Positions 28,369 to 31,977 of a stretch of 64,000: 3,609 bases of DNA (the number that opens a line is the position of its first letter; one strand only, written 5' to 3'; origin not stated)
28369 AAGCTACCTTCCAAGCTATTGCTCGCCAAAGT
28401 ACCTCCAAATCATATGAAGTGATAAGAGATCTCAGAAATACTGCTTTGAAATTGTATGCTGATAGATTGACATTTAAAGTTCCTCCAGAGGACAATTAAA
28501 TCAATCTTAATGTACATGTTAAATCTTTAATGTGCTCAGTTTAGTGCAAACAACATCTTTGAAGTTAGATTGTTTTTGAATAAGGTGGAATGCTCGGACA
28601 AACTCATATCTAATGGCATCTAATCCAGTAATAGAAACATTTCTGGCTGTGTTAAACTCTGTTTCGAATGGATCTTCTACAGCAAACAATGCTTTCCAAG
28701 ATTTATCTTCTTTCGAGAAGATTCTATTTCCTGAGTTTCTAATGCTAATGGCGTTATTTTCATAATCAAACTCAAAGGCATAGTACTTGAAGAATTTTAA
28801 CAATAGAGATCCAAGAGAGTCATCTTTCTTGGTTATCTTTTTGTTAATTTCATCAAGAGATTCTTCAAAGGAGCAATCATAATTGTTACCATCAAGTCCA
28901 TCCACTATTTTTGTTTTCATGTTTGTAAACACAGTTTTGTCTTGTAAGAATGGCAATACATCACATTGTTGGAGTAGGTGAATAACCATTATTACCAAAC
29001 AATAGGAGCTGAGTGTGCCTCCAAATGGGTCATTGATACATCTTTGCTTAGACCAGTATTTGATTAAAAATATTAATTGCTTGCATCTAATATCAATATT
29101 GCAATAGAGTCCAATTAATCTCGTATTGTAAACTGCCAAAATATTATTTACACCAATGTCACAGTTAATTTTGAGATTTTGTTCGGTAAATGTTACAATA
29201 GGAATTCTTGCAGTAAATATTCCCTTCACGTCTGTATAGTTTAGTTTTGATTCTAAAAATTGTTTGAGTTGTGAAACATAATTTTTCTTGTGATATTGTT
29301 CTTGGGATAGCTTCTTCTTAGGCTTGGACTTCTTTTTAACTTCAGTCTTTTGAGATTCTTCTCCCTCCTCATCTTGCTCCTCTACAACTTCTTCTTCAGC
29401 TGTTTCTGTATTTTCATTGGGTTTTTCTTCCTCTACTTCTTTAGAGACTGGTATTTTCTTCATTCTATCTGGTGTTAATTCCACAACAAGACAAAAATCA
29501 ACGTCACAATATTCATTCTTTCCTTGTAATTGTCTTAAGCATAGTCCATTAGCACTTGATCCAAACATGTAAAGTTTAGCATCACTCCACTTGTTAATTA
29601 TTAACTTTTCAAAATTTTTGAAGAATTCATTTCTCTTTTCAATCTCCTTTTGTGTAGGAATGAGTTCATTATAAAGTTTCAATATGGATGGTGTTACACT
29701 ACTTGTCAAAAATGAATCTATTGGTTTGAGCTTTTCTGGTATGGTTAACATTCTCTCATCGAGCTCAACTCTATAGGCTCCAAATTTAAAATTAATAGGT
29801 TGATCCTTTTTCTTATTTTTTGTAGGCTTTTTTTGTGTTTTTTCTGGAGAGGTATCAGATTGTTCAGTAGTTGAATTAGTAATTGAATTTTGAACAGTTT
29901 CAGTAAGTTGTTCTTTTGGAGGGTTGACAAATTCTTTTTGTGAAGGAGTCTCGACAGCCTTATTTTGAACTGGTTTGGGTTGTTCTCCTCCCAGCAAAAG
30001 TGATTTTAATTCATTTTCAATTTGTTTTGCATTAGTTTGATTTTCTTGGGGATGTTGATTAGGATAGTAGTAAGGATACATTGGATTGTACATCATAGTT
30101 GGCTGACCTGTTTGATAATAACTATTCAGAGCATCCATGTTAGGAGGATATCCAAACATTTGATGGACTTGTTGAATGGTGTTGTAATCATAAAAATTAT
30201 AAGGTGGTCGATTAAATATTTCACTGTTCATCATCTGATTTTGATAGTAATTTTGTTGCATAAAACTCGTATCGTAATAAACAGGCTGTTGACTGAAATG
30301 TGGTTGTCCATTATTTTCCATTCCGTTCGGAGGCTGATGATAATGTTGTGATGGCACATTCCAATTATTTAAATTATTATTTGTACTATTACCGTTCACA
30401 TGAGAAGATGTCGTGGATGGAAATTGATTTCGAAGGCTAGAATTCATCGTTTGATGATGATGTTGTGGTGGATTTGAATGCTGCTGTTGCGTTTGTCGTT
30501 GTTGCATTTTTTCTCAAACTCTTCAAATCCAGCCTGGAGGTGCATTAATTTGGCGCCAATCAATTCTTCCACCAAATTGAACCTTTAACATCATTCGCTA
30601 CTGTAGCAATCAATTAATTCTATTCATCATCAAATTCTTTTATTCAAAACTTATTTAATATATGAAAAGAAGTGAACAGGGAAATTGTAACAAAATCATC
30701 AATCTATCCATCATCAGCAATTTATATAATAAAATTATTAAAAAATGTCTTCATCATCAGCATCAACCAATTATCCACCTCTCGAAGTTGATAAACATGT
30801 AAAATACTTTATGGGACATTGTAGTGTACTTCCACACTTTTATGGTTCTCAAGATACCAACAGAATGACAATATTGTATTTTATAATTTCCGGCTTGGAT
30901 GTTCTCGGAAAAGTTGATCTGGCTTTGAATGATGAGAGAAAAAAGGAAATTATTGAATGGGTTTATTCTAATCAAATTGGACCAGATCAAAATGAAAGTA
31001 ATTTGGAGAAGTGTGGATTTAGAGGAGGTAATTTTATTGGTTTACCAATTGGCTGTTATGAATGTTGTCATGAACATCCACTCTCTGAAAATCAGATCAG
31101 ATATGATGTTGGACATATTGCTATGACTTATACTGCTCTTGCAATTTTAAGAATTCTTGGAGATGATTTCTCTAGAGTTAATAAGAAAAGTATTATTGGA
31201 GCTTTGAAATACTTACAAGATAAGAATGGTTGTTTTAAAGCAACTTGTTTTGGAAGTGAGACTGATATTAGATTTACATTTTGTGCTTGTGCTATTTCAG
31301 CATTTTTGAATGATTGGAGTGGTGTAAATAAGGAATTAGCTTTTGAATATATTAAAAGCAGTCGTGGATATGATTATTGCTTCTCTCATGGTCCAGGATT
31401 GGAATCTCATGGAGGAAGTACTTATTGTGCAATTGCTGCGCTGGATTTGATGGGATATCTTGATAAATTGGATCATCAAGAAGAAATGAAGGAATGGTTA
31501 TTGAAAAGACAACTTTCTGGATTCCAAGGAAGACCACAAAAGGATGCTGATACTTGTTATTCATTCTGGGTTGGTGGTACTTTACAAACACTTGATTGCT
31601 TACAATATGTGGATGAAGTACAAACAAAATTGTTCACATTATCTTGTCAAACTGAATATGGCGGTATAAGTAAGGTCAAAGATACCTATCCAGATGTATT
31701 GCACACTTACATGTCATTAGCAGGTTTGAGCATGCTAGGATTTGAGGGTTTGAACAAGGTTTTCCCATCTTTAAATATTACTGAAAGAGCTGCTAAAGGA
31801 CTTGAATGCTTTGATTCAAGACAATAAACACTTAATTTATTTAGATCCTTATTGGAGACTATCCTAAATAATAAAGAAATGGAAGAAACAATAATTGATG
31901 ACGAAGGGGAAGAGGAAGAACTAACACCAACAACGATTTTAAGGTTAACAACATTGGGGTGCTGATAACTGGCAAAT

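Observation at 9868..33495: Canonical palindromic E2F sites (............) at a fixed short distance upstream of three unrelated genes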

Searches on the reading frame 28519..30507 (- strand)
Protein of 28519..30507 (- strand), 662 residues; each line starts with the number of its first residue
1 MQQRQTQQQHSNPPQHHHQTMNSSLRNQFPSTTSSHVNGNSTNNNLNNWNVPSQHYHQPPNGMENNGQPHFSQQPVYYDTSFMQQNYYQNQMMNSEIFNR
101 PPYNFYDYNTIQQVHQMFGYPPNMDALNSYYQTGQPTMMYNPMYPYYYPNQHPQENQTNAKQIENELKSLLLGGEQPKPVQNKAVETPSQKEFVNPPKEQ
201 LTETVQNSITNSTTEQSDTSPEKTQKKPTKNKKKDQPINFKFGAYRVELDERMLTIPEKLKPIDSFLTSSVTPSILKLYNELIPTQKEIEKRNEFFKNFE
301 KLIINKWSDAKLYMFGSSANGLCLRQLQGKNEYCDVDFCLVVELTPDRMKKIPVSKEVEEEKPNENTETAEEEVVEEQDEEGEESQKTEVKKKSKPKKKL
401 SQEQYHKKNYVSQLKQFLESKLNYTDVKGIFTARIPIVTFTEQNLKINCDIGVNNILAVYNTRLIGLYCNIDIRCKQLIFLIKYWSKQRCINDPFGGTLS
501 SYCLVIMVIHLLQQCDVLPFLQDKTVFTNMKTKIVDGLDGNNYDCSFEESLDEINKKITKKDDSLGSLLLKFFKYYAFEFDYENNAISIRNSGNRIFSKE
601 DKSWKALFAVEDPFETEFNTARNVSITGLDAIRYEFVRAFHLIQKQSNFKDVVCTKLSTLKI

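Call 13: find_encoding_contigs(protein=window:28519-30507:-, flank=3000, max_places=4)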
Protein window:28519-30507:- (662 aa): no gene with exactly this product is on record in the collection.

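Call 15: search_protein_families(library=pfam, proteins=[window:28519-30507:-], max_evalue=0.01)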
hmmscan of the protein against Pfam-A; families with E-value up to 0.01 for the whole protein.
window:28519-30507:- (662 aa): 5 families
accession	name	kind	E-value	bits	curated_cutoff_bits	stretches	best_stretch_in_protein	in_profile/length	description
PF22600.2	MTPAP-like_central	-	1.4e-25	90.4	27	1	274-469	4-138/139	Poly(A) RNA polymerase, mitochondrial-like, central palm domain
PF03828.24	PAP_assoc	-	6.4e-18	65.2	22.6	1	564-616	1-58/60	Cid1 family poly A polymerase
PF19088.6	TUTase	-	6.3e-05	23.2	25.8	0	409-451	94-136/138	TUTase nucleotidyltransferase domain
PF01909.29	NTP_transf_2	-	0.00079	20.2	21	1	300-377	5-50/93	Nucleotidyltransferase domain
PF25738.1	Derepression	-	0.0094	16.1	27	0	387-438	8-58/95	Derepression protein family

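Call 38: find_homologous_proteins(query=window:28519-30507:-, max_evalue=1e-20)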
Query window:28519-30507:- (662 aa): 7 proteins with E <= 1e-20 among 5600 candidates.
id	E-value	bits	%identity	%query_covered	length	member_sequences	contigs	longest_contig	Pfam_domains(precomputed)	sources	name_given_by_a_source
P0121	0.0e+0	1513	100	100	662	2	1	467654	PF03828.25,PF22600.3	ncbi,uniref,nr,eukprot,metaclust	ncbi:caffeine-induced death protein 1 [Naegleria gruberi]|uniref:RNA uridylyltransferase n=1 Tax=Nae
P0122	2.6e-159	550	51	82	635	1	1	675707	PF03828.25,PF22600.3,PF01909.30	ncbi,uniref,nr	ncbi:hypothetical protein C9374_003060 [Naegleria lovaniensis]|uniref:RNA uridylyltransferase n=1 Ta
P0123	1.7e-144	501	60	61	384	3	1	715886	PF03828.25,PF22600.3,PF01909.30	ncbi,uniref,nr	ncbi:hypothetical protein FDP41_002749 [Naegleria fowleri]|uniref:RNA uridylyltransferase n=1 Tax=Na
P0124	3.6e-110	387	48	66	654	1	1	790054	PF03828.25,PF22600.3,PF01909.30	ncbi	ncbi:hypothetical protein ABK040_007819 [Willaertia magna]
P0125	1.1e-38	151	37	34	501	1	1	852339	PF03828.25,PF22600.3,PF01909.30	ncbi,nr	ncbi:hypothetical protein BX666DRAFT_706177 [Dichotomocladium elegans]|nr:hypothetical protein BX666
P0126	4.4e-28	116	29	57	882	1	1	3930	PF03828.25,PF22600.3,PF01909.30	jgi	-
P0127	2.7e-23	100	33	38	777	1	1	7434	PF03828.25,PF22600.3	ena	-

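Call 39: find_encoding_contigs(protein=P0122, flank=10000, max_places=2)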
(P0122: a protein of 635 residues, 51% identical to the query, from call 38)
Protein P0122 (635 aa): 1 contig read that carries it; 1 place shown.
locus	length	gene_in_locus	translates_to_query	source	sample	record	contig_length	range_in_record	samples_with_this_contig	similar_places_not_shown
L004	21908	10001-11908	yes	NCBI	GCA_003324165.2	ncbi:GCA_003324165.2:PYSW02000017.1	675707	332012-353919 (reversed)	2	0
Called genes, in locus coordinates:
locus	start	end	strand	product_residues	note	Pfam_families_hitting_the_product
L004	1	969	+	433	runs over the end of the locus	PF01226:Form_Nir_trans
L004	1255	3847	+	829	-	PF13802:Gal_mutarotas_2, PF01055:Glyco_hydro_31_2nd, PF21365:Glyco_hydro_31_3rd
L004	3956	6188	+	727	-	-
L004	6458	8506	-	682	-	PF14922:FWWh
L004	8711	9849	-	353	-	PF00432:Prenyltrans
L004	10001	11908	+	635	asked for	PF22600:MTPAP-like_central, PF01909:NTP_transf_2, PF03828:PAP_assoc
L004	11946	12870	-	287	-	-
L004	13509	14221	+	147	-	PF00241:Cofilin_ADF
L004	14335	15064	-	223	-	-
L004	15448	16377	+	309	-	-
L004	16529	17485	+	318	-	PF04452:Methyltrans_RNA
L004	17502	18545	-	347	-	PF20666:ZW10_C, PF22766:ZW10_C2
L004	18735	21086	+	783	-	PF13041:PPR_2 (faint)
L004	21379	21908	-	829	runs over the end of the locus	PF00501:AMP-binding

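Call 40: find_encoding_contigs(protein=P0123, flank=10000, max_places=2)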
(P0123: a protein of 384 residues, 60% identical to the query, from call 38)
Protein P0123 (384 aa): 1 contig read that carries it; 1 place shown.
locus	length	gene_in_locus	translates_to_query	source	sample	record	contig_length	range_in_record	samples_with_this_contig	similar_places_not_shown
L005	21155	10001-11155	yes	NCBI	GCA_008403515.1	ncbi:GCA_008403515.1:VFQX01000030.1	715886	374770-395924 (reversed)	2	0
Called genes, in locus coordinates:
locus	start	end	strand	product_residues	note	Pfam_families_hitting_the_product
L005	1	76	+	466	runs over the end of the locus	PF01226:Form_Nir_trans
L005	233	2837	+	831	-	PF13802:Gal_mutarotas_2, PF01055:Glyco_hydro_31_2nd, PF21365:Glyco_hydro_31_3rd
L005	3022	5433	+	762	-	-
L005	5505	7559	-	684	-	PF14922:FWWh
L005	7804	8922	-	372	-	PF00432:Prenyltrans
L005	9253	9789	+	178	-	-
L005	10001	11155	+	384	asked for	PF22600:MTPAP-like_central, PF01909:NTP_transf_2, PF03828:PAP_assoc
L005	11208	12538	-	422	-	-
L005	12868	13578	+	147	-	PF00241:Cofilin_ADF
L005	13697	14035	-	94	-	-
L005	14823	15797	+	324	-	-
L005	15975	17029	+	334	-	PF04452:Methyltrans_RNA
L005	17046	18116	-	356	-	PF20666:ZW10_C, PF22766:ZW10_C2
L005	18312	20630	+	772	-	PF13041:PPR_2 (faint)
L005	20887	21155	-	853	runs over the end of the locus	PF00501:AMP-binding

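Call 41: find_encoding_contigs(protein=P0124, flank=10000, max_places=2)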
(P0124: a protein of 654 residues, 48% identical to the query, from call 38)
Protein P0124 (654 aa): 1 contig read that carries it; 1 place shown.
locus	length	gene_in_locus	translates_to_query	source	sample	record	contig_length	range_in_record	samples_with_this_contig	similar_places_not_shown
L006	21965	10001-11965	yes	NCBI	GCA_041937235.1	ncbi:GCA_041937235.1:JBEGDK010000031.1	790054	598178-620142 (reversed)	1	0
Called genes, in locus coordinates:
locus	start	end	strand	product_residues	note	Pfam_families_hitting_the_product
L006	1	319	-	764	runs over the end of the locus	-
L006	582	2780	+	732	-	PF00025:Arf, PF00009:GTP_EFTU, PF00071:Ras (weak), PF01926:MMR_HSR1, PF02421:FeoB_N (faint), PF10662:PduV-EutP (weak), PF22042:EF-G_D2, PF11987:IF-2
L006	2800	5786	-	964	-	PF03810:IBN_N, PF08506:Cse1, PF03378:CAS_CSE1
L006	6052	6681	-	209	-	PF00046:Homeodomain (faint), PF05920:Homeobox_KN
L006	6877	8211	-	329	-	PF04193:PQ-loop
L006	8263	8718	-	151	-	-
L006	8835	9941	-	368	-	PF00432:Prenyltrans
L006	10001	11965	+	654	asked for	PF22600:MTPAP-like_central, PF01909:NTP_transf_2 (weak), PF03828:PAP_assoc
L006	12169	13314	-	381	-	-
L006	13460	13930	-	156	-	PF02234:CDI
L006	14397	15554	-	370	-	-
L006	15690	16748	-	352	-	PF01661:Macro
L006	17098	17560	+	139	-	-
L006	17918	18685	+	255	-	-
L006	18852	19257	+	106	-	PF04749:PLAC8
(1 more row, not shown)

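Call 68: find_encoding_contigs(protein=P0121, flank=10000, max_places=2)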
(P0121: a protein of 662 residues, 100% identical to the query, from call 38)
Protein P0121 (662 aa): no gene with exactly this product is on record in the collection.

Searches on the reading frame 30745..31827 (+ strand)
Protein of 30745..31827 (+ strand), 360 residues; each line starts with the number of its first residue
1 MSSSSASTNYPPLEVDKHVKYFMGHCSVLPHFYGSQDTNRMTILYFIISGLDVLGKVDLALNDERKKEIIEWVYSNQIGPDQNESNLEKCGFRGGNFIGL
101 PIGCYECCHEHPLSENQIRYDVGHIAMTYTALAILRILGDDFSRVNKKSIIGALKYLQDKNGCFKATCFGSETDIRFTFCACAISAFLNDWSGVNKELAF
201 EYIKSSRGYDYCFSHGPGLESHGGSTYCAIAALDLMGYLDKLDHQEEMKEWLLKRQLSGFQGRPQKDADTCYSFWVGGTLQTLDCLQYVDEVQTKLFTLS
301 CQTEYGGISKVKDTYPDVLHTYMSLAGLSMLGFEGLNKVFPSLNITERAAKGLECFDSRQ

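Call 10: find_encoding_contigs(protein=window:30745-31827:+, flank=3000, max_places=4)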
Protein window:30745-31827:+ (360 aa): no gene with exactly this product is on record in the collection.

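Call 15: search_protein_families(library=pfam, proteins=[window:30745-31827:+], max_evalue=0.01)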
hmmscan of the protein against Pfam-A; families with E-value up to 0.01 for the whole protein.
window:30745-31827:+ (360 aa): 1 family
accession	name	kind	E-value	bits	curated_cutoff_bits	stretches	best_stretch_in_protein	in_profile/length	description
PF00432.27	Prenyltrans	-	6.2e-101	338.3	26.5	1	13-345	1-304/304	Prenyltransferase alpha-alpha toroid domain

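Call 56: list_cluster_members(proteins=[P0121, window:30745-31827:+, window:31987-33444:-, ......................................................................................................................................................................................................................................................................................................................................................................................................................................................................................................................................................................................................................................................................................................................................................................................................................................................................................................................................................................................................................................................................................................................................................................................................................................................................, window:24510-25415:-, window:10075-10977:-, window:39117-39575:-, window:34887-36917:-, window:23442-24389:-, window:2615-3385:+])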
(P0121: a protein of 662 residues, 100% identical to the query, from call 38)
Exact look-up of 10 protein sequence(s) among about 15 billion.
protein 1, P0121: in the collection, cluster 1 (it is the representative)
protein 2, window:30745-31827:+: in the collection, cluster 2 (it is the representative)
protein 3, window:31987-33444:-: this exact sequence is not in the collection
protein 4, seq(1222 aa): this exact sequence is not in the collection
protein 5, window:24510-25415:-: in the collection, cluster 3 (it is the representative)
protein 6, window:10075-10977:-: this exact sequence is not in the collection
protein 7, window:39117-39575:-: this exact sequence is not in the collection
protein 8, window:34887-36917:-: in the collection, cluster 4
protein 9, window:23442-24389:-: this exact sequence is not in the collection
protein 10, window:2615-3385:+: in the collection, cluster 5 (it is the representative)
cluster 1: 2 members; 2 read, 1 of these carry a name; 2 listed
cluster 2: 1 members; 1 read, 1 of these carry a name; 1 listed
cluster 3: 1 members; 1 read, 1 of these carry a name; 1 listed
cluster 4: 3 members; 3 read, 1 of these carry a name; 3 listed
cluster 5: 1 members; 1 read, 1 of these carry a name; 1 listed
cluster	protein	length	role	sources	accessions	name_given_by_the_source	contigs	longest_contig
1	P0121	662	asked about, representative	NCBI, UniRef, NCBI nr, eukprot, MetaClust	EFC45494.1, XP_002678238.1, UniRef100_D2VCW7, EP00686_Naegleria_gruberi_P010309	caffeine-induced death protein 1 [Naegleria gruberi] | RNA uridylyltransferase n=1 Tax=Naegleria gruberi TaxID=5762 RepID=D2VCW7_NAEGR | XP_002678238.1 caffeine-induced death protein 1 [Naegleria gruberi strain NEG-M]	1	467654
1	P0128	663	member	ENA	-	-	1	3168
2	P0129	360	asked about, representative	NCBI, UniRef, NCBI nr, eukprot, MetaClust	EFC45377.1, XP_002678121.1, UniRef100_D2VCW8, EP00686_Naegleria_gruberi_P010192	predicted protein [Naegleria gruberi] | Geranylgeranyl transferase type-1 subunit beta n=1 Tax=Naegleria gruberi TaxID=5762 ... | uncharacterized protein NAEGRDRAFT_32923 [Naegleria gruberi]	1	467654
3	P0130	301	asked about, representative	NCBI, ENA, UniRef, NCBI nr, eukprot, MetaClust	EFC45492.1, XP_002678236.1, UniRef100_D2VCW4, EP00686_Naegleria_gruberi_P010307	predicted protein [Naegleria gruberi] | Armadillo repeat-containing protein 1 n=1 Tax=Naegleria gruberi TaxID=5762 ... | uncharacterized protein NAEGRDRAFT_66714 [Naegleria gruberi]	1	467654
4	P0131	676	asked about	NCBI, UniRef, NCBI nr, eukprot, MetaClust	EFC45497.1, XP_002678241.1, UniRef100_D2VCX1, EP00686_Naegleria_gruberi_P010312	predicted protein [Naegleria gruberi] | Predicted protein n=1 Tax=Naegleria gruberi TaxID=5762 RepID=D2VCX1_NAEGR | uncharacterized protein NAEGRDRAFT_48527 [Naegleria gruberi]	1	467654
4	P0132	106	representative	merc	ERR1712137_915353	-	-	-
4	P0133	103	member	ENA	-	-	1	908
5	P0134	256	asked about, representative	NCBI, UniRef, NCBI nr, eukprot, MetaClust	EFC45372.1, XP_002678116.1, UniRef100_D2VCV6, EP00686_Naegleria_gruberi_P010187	predicted protein [Naegleria gruberi] | Predicted protein n=1 Tax=Naegleria gruberi TaxID=5762 RepID=D2VCV6_NAEGR | uncharacterized protein NAEGRDRAFT_66706 [Naegleria gruberi]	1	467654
